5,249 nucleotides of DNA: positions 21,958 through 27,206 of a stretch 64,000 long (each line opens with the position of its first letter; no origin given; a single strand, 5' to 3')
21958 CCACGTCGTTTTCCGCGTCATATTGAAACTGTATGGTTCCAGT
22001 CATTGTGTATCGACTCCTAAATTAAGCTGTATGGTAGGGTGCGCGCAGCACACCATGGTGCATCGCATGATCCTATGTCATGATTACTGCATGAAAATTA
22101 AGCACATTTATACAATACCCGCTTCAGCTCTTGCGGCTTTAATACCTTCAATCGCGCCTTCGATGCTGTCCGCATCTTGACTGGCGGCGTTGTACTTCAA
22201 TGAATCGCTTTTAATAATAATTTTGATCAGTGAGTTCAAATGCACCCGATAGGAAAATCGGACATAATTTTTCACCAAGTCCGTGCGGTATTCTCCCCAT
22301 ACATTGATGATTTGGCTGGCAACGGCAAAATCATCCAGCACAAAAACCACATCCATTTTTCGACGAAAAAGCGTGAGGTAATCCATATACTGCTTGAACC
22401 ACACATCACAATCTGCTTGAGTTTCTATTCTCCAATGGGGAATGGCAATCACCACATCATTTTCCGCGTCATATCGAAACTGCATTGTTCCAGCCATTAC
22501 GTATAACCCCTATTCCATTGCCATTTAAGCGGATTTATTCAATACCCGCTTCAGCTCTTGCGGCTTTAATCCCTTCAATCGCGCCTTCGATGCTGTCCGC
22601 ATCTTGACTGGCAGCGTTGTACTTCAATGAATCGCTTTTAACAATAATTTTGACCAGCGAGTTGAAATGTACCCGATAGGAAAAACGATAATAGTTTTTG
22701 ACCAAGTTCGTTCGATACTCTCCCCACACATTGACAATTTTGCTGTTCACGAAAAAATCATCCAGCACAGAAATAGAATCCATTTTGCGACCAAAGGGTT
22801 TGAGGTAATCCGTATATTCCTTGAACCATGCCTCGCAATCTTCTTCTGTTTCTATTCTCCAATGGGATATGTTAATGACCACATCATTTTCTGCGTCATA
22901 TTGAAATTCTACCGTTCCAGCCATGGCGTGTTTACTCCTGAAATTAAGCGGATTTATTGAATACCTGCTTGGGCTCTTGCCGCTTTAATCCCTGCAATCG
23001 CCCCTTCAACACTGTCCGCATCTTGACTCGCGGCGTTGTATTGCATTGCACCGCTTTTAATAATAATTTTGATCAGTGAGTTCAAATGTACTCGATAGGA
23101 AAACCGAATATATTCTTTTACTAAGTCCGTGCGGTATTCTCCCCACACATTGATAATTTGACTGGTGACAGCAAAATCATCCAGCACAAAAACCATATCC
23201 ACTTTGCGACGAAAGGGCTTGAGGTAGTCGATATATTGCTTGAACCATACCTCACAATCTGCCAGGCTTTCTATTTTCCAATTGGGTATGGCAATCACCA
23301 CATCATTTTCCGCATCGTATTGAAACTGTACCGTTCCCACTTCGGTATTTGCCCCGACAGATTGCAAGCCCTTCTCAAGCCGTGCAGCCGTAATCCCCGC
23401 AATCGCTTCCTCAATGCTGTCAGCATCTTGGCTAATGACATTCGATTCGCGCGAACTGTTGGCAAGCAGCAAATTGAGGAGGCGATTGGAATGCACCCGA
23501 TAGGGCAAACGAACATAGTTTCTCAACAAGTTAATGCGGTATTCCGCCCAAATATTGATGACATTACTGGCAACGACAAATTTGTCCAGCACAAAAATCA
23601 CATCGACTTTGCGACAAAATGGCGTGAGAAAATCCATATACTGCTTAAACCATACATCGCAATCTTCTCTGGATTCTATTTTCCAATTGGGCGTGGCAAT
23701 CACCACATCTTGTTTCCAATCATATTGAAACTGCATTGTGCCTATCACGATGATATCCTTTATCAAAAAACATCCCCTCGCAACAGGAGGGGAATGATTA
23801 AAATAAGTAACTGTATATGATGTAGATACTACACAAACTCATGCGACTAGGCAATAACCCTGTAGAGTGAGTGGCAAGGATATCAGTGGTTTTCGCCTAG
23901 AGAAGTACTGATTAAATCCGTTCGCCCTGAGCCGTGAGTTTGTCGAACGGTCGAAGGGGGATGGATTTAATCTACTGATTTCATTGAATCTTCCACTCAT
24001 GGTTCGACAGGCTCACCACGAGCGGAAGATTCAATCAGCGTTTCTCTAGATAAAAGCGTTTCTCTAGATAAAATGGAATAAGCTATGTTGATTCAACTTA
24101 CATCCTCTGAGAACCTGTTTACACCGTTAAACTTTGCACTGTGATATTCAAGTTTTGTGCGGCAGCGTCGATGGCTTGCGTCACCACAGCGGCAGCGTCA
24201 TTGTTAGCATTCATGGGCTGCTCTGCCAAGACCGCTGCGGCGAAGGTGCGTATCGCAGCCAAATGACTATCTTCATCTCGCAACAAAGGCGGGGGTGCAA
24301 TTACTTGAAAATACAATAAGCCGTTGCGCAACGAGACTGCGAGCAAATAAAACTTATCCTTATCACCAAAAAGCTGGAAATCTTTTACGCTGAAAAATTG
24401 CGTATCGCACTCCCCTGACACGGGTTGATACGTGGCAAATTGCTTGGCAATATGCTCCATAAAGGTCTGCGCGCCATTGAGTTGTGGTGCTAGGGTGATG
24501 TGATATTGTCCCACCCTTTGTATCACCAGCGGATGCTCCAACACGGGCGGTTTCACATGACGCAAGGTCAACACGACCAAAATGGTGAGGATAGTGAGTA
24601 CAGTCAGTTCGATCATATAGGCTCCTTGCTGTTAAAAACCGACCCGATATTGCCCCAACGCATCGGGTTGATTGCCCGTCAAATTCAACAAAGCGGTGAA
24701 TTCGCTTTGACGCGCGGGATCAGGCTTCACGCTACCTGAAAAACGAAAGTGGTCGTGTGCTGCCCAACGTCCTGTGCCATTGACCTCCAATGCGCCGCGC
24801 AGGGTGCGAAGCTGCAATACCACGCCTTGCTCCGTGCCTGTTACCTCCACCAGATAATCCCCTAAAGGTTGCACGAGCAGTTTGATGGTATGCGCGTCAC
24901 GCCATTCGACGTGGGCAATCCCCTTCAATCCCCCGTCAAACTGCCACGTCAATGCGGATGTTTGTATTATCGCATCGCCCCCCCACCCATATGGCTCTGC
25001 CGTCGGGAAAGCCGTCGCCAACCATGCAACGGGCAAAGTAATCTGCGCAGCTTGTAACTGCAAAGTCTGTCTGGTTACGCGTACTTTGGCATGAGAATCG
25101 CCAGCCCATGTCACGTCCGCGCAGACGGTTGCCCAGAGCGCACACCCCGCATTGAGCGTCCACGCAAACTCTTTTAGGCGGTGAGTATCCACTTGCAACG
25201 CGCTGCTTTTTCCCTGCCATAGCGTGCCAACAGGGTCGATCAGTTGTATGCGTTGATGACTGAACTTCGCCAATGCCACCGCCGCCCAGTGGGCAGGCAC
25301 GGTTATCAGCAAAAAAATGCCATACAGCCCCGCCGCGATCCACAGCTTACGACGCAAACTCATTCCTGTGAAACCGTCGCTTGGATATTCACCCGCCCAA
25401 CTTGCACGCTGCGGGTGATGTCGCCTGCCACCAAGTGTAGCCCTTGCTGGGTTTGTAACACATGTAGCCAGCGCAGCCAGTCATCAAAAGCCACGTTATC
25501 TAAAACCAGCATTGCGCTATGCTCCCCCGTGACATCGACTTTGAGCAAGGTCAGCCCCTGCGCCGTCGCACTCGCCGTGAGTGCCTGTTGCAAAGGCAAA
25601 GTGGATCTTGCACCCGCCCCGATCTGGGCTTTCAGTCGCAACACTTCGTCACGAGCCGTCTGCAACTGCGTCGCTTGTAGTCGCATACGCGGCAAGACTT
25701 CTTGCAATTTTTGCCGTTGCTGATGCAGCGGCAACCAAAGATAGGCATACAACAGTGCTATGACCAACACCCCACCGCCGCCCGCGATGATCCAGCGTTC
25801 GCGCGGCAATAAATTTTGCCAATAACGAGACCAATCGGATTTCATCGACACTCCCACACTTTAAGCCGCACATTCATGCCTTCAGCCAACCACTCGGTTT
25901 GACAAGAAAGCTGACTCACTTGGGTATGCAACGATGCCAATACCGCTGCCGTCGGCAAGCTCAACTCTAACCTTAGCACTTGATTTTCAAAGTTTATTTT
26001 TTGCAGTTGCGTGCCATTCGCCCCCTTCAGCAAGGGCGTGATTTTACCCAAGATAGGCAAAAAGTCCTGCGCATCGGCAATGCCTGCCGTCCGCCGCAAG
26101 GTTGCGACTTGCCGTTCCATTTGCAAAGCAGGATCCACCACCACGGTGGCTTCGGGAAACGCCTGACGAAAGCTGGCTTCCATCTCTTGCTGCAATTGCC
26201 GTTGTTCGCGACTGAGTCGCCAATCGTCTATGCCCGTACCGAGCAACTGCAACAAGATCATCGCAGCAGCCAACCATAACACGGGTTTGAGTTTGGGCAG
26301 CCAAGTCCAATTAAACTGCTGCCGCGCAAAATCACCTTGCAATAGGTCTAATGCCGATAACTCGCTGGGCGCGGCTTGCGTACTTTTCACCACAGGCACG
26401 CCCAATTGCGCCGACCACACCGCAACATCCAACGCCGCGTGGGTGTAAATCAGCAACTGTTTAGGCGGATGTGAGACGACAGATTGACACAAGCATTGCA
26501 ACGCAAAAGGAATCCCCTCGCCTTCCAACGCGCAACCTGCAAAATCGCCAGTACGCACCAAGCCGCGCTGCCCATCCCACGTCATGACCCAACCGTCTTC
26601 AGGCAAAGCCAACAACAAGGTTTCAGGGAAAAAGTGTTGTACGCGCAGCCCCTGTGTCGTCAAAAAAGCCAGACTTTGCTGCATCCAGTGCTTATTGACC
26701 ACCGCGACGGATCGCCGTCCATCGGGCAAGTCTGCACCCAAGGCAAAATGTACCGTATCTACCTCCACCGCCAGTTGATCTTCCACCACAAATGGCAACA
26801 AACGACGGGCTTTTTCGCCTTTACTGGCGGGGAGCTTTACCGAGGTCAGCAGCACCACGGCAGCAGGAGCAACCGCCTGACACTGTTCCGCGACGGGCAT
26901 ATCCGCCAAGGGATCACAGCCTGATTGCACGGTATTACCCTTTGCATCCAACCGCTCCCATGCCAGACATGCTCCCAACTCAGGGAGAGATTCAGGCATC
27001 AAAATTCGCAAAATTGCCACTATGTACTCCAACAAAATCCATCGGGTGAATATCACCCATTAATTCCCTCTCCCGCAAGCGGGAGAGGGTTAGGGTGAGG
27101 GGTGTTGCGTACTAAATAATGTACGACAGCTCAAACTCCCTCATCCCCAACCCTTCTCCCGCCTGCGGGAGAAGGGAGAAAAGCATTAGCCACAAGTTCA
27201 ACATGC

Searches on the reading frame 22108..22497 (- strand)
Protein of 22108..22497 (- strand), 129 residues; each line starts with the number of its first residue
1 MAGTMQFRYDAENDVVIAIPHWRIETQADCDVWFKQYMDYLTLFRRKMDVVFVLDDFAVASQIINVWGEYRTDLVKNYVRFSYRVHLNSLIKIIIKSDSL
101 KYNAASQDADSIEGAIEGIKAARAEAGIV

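Call 3: search_protein_families(library=pfam, proteins=[window:22108-22497:-], max_evalue=1)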
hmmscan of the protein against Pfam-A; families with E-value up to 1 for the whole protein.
window:22108-22497:- (129 aa): 0 families

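Call 4: search_protein_families(library=ncbifam, proteins=[window:22108-22497:-], max_evalue=1)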
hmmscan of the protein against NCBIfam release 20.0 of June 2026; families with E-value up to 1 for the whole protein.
window:22108-22497:- (129 aa): 0 families

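Call 11: search_solved_structures(query=A2, max_evalue=10, show_alignments=2)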
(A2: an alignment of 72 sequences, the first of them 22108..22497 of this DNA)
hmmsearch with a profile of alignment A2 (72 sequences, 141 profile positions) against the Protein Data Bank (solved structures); distinct sequences matched with E-value up to 10: 2.
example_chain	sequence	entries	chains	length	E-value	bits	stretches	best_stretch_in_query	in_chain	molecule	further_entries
8rjx_A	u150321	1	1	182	0.08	16.1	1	73-131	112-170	Osmotically-inducible protein Y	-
4mem_A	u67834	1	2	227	0.13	15.5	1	4-48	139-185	Ubiquitin carboxyl-terminal hydrolase 11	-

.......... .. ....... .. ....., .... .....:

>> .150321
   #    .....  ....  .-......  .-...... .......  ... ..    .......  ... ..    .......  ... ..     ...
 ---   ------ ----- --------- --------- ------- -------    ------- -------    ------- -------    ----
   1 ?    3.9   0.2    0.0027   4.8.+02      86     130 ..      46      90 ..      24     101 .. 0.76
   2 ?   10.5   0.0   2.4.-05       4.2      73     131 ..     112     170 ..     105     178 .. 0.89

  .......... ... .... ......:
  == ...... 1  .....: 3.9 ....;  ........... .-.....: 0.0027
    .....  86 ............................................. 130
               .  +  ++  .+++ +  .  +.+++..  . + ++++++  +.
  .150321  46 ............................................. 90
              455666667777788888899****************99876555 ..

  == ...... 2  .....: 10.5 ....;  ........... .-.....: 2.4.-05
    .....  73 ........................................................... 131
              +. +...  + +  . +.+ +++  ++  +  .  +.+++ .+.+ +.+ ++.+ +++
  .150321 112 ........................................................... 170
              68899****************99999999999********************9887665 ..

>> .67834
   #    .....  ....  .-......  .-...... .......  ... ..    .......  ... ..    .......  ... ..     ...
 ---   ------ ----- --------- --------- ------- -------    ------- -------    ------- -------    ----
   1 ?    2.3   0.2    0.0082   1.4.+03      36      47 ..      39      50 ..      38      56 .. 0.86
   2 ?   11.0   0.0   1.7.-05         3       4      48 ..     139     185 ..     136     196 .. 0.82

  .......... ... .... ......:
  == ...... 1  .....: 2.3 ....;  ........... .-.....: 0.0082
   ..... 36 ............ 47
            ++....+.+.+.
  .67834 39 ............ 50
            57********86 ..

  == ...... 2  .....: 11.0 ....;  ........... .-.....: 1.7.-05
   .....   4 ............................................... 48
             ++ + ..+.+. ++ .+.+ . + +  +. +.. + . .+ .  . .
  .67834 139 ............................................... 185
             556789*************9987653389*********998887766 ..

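Call 13: search_protein_families(library=padloc, proteins=[window:22108-22497:-], max_evalue=0.01)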
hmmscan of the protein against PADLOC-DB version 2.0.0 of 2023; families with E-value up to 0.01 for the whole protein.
window:22108-22497:- (129 aa): 1 family
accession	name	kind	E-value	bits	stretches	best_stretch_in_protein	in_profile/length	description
PDLC04295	PDC-M02A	-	0.0063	14.2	1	89-127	57-95/203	-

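Call 18: predict_structure(alignment_id=A2)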
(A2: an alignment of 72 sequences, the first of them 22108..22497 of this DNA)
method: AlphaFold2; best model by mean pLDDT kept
length: 129 residues; sequences in the alignment: 72
mean_pLDDT: 90.4   pTM: 0.84
mean pLDDT of the five models: 90.4, 88.2, 86.3, 85.9, 84.3
residues with pLDDT >= 90: 99; 70-90: 21; 50-70: 9; < 50: 0
segments of 3 or more residues with pLDDT < 50: none
pLDDT, mean of each block of 10 residues (from residue 1): 90 97 96 97 96 94 92 93 88 76 71 95 90
secondary structure, 60 per line:
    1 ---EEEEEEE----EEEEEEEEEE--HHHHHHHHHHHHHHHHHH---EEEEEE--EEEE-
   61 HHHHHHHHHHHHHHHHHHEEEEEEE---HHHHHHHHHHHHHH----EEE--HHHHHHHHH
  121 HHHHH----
elements in order: E4-10 E15-24 H27-44 E48-53 E56-59 H61-78 E79-85 H89-102 E107-109 H112-125

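Call 20: fold_search(model_id=the predicted structure, library=pdb)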
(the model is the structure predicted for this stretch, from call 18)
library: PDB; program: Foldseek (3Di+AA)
matches with E <= 10: 679; with E <= 0.001: 7
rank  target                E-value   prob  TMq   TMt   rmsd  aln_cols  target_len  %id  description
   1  4hyl_A                3.9e-05  1.00  0.64  0.72   3.5       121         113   12  The crystal structure of an anti-sigma-factor antagonist from Haliangium ochraceum DSM 14365 (released 2012-11-28)
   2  1tid_D                8.0e-05  1.00  0.67  0.72   3.4       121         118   13  Crystal Structures of the ADP and ATP bound forms of the Bacillus Anti-sigma factor SpoIIAB in complex with the Anti-a (released 2004-06-15)
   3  1tid_B                8.0e-05  1.00  0.67  0.72   3.4       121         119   13  Crystal Structures of the ADP and ATP bound forms of the Bacillus Anti-sigma factor SpoIIAB in complex with the Anti-a (released 2004-06-15)
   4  1til_B                1.3e-04  1.00  0.66  0.71   3.4       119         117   13  Crystal Structures of the ADP and ATP bound forms of the Bacillus Anti-sigma factor SpoIIAB in complex with the Anti-a (released 2004-06-15)
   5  4hyl_B                1.3e-04  1.00  0.60  0.66   4.2       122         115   14  The crystal structure of an anti-sigma-factor antagonist from Haliangium ochraceum DSM 14365 (released 2012-11-28)
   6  1vc1_A                4.9e-04  1.00  0.63  0.72   3.4       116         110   16  Crystal structure of the TM1442 protein from Thermotoga maritima, a homolog of the Bacillus subtilis general stress re (released 2004-09-28)
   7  1th8_B                8.3e-04  1.00  0.56  0.61   4.9       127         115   12  Crystal Structures of the ADP and ATP bound forms of the Bacillus Anti-sigma factor SpoIIAB in complex with the Anti-a (released 2004-06-15)
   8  6jhk_A                1.2e-03  1.00  0.63  0.69   3.6       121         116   12  Crystal Structure of Bacillus subtilis RsbS (released 2019-09-11)
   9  9ias_A                1.3e-03  1.00  0.66  0.19   3.2       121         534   12  Sulfate transporter SLC26A11 in nanodiscs with nanobody Nb4 (released 2026-03-04)
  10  9ikv_A                1.5e-03  1.00  0.60  0.16   3.5       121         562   14  human SLC26A7 with iodide (released 2025-07-02)
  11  1thn_B                1.5e-03  1.00  0.58  0.64   4.0       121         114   15  Crystal Structures of the ADP and ATP bound forms of the Bacillus Anti-sigma factor SpoIIAB in complex with the Anti-a (released 2004-06-15)
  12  1h4z                  1.9e-03  1.00  0.58  0.65   4.0       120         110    8  Structure of the Anti-Sigma Factor Antagonist SpoIIAA in its Unphosphorylated Form (released 2001-07-06)
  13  8ih8_B                2.5e-03  1.00  0.63  0.67   3.5       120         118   11  anti-sigmaF factor and Anti-sigmaF factor antagonist complex(usfx-RsfB) (released 2024-02-28)
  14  6jhk_B                2.8e-03  1.00  0.61  0.67   4.0       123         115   12  Crystal Structure of Bacillus subtilis RsbS (released 2019-09-11)
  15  9iar_A                3.0e-03  1.00  0.60  0.17   3.7       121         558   12  Sulfate transporter SLC26A11 in nanodiscs with nanobody Nb11 (released 2026-03-04)
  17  8ih8_A                4.2e-03  1.00  0.60  0.66   3.7       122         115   12  anti-sigmaF factor and Anti-sigmaF factor antagonist complex(usfx-RsfB) (released 2024-02-28)
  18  2q3l_A                4.8e-03  1.00  0.61  0.62   3.9       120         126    5  CRYSTAL STRUCTURE OF AN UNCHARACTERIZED PROTEIN FROM DUF3478 FAMILY WITH A SPOIIAA-LIKE FOLD (SHEW_3102) FROM SHEWANEL (released 2007-06-12)
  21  7ch1_A                5.8e-03  1.00  0.62  0.15   8.1       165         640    9  The overall structure of SLC26A9 (released 2020-08-26)
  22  6m36_H                7.1e-03  1.00  0.58  0.71   3.3       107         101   10  The crystal structure of B. subtilis RsbV/RsbW complex in the monoclinic crystal form (released 2020-07-15)
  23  7b0u_0                7.5e-03  1.00  0.60  0.33   4.1       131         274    8  Stressosome complex from Listeria innocua (released 2021-12-01)
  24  6m36_B                8.0e-03  1.00  0.54  0.66   4.0       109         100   15  The crystal structure of B. subtilis RsbV/RsbW complex in the monoclinic crystal form (released 2020-07-15)
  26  2q3l_B                1.3e-02  1.00  0.60  0.63   3.6       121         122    4  CRYSTAL STRUCTURE OF AN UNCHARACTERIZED PROTEIN FROM DUF3478 FAMILY WITH A SPOIIAA-LIKE FOLD (SHEW_3102) FROM SHEWANEL (released 2007-06-12)
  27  3zxn_A                1.4e-02  1.00  0.62  0.67   4.0       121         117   10  Moorella thermoacetica RsbS S58E (released 2012-02-22)
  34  6m36_D                2.3e-02  0.99  0.55  0.68   3.8       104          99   15  The crystal structure of B. subtilis RsbV/RsbW complex in the monoclinic crystal form (released 2020-07-15)
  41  2vy9_A                2.9e-02  0.99  0.57  0.62   4.3       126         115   10  Molecular architecture of the stressosome, a signal integration and transduction hub (released 2008-10-14)
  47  6m36_F                3.8e-02  0.99  0.51  0.66   3.6       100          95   10  The crystal structure of B. subtilis RsbV/RsbW complex in the monoclinic crystal form (released 2020-07-15)
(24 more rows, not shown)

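Call 30: search_protein_families(library=pfam, alignment_id=A2, max_evalue=1)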
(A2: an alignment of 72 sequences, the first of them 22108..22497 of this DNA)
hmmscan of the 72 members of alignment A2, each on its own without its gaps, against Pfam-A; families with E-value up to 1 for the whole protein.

A. member 1, window:22108-22497:- (129 aa): 0 families

B. families by the number of members that match (of 72 scanned): 29 families (the first 25 are shown)
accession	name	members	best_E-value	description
PF17962.7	bMG6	3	0.033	Bacterial macroglobulin domain 6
PF14611.13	KH_SLS1_1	3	0.072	SLS1 protein first KH domain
PF13977.11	TetR_C_6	1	0.0048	BetI-type transcriptional repressor, C-terminal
PF11964.13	SpoIIAA-like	1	0.008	SpoIIAA-like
PF07072.16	ZapD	1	0.014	Cell division protein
PF25704.1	AcrF2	1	0.018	Anti-CRISPR protein AcrF2 protein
PF23856.1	DUF7219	1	0.031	Family of unknown function (DUF7219)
PF17914.6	HopA1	1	0.035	HopA1 effector protein family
PF03786.19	UxuA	1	0.042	D-mannonate dehydratase (UxuA)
PF25710.1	CrAss_Ring_3_4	1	0.043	Phage tail ring protein 3/4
PF23916.1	TIM-barrel_EndoS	1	0.047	Endo-beta-N-acetylglucosaminidase EndoS TIM-barrel domain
PF22185.1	AF_0924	1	0.069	Uncharacterized protein AF_0924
PF06042.17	NTP_transf_6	1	0.073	Nucleotidyltransferase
PF17754.6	TetR_C_14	1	0.084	MftR C-terminal domain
PF19278.4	Hydant_A_C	1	0.093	Hydantoinase/oxoprolinase C-terminal domain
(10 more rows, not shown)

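Call 38: fold_search(model_id=the predicted structure, library=viral)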
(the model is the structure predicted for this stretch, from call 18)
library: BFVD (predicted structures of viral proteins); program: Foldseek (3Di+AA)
matches with E <= 10: 635; with E <= 0.001: 1
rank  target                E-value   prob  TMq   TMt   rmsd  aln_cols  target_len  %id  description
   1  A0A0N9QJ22            4.2e-05  1.00  0.67  0.67   3.5       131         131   14  Uncharacterized protein [Chrysochromulina ericina virus CeV-01B]
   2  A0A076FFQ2            1.4e-03  1.00  0.65  0.55   7.2       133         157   10  Uncharacterized protein [Aureococcus anophagefferens virus]
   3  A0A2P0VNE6            1.1e-02  0.99  0.53  0.57   4.2       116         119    9  DUF4325 domain-containing protein [Tetraselmis virus 1]
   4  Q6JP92                1.4e-02  0.91  0.38  0.26   5.2       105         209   10  Uncharacterized protein [Neodiprion lecontei nucleopolyhedrovirus (strain Canada)]
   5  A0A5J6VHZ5            2.3e-02  1.00  0.58  0.13   3.6       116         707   12  STAS domain-containing protein [Megaviridae environmental sample]
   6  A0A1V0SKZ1            2.3e-02  0.63  0.35  0.30   6.6       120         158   11  Clp protease [Klosneuvirus KNV1]
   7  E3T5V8                2.8e-02  0.99  0.37  0.18   2.4        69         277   16  Tail specific protease domain-containing protein [Cafeteria roenbergensis virus (strain BV-PW1)]
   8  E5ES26                2.9e-02  0.80  0.36  0.42   5.6        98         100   17  (no name in the UniProt tables at hand)
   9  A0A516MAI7            3.6e-02  0.96  0.47  0.21   3.7        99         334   10  (no name in the UniProt tables at hand)
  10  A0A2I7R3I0            4.1e-02  0.77  0.39  0.19   4.2       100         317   11  (no name in the UniProt tables at hand)
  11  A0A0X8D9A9            4.3e-02  0.91  0.45  0.35   4.2       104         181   10  Uncharacterized protein [Ostreococcus tauri virus OtV5]
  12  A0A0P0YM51            4.3e-02  0.80  0.46  0.44   5.4       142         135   10  (no name in the UniProt tables at hand)
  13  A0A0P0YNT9            4.3e-02  0.51  0.38  0.35   6.8       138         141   12  (no name in the UniProt tables at hand)
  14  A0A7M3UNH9            4.9e-02  0.15  0.25  0.13  16.4       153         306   10  Uncharacterized protein [Pyramimonas orientalis virus 01B]
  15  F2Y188                5.3e-02  0.92  0.55  0.50   5.4       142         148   13  (no name in the UniProt tables at hand)
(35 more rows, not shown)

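Call 78: search_protein_families(library=phrogs, proteins=[window:22108-22497:-], max_evalue=0.01)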
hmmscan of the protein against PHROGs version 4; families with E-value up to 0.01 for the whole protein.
window:22108-22497:- (129 aa): 1 family
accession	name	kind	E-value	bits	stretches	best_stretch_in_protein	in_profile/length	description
phrog_35110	-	unknown function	0.0041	16.9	1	27-119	93-185/455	-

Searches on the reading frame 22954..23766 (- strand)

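Call 3: search_protein_families(library=pfam, proteins=[window:22954-23766:-], max_evalue=1)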
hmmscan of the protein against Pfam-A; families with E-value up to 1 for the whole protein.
window:22954-23766:- (270 aa): 2 families
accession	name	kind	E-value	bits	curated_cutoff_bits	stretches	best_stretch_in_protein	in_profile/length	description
PF25704.1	AcrF2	-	0.067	13.9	27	1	234-256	42-64/90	Anti-CRISPR protein AcrF2 protein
PF14361.12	RsbRD_N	-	0.068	14.3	24.3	0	90-135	38-84/104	RsbT co-antagonist protein rsbRD N-terminal domain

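Call 4: search_protein_families(library=ncbifam, proteins=[window:22954-23766:-], max_evalue=1)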
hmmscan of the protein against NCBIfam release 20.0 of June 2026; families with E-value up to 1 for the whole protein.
window:22954-23766:- (270 aa): 1 family
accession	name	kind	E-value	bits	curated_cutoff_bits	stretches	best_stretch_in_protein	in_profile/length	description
NF033603.1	mini-MOMP_1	subfamily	0.094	12.5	75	0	3-20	28-45/63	mini-MOMP protein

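Call 13: search_protein_families(library=padloc, proteins=[window:22954-23766:-], max_evalue=0.01)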
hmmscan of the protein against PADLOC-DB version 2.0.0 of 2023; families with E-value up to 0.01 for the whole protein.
window:22954-23766:- (270 aa): 1 family
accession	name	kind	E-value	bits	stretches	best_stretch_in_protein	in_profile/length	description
PDLC04295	PDC-M02A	-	0.00019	19.1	0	230-270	57-97/203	-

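Call 78: search_protein_families(library=phrogs, proteins=[window:22954-23766:-], max_evalue=0.01)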
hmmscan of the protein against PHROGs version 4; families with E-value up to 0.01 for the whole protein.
window:22954-23766:- (270 aa): 1 family
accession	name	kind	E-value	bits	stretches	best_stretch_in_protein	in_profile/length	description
phrog_27651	-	unknown function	0.0039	18.3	0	37-76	9-48/119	-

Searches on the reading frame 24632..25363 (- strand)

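Call 12: search_protein_families(library=pfam, proteins=[window:24632-25363:-], max_evalue=0.01)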
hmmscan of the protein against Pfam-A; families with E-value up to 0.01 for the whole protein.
window:24632-25363:- (243 aa): 1 family
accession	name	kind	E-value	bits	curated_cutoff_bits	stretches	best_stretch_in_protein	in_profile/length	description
PF01203.25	T2SSN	-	1e-24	88.3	29.6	1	38-241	2-210/211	Type II secretion system (T2SS), protein N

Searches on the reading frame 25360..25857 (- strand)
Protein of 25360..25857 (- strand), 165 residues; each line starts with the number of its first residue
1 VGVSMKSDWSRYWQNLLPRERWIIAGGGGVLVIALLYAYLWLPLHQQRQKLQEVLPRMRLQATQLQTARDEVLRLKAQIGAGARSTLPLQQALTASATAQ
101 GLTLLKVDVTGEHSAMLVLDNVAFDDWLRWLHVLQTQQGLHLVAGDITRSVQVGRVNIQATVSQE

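Call 12: search_protein_families(library=pfam, proteins=[window:25360-25857:-], max_evalue=0.01)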
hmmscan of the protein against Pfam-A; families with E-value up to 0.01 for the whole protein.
window:25360-25857:- (165 aa): 1 family
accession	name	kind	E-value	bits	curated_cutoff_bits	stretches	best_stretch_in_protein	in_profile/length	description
PF04612.17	T2SSM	-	3.7e-32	112.2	27.8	1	8-162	3-156/160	Type II secretion system (T2SS), protein M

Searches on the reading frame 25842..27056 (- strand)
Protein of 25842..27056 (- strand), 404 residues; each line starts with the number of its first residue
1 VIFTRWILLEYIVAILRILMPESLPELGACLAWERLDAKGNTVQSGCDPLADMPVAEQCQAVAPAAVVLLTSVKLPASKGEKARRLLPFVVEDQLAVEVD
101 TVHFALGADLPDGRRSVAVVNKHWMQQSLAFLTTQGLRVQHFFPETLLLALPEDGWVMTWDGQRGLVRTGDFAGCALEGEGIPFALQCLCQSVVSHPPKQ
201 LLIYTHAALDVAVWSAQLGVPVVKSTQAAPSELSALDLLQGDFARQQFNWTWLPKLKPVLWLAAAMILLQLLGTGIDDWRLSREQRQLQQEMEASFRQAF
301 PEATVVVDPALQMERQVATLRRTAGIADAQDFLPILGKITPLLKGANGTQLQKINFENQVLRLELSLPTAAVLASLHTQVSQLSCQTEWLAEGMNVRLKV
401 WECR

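Call 12: search_protein_families(library=pfam, proteins=[window:25842-27056:-], max_evalue=0.01)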
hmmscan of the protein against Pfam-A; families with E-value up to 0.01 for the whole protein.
window:25842-27056:- (404 aa): 2 families
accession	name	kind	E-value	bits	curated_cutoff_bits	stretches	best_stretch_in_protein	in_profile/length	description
PF05134.19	T2SSL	-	1.4e-28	100.3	25.5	1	46-245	36-230/231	Type II secretion system (T2SS), protein L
PF12693.12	GspL_C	-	4.5e-17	62.8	29.6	1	257-379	8-129/158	GspL periplasmic domain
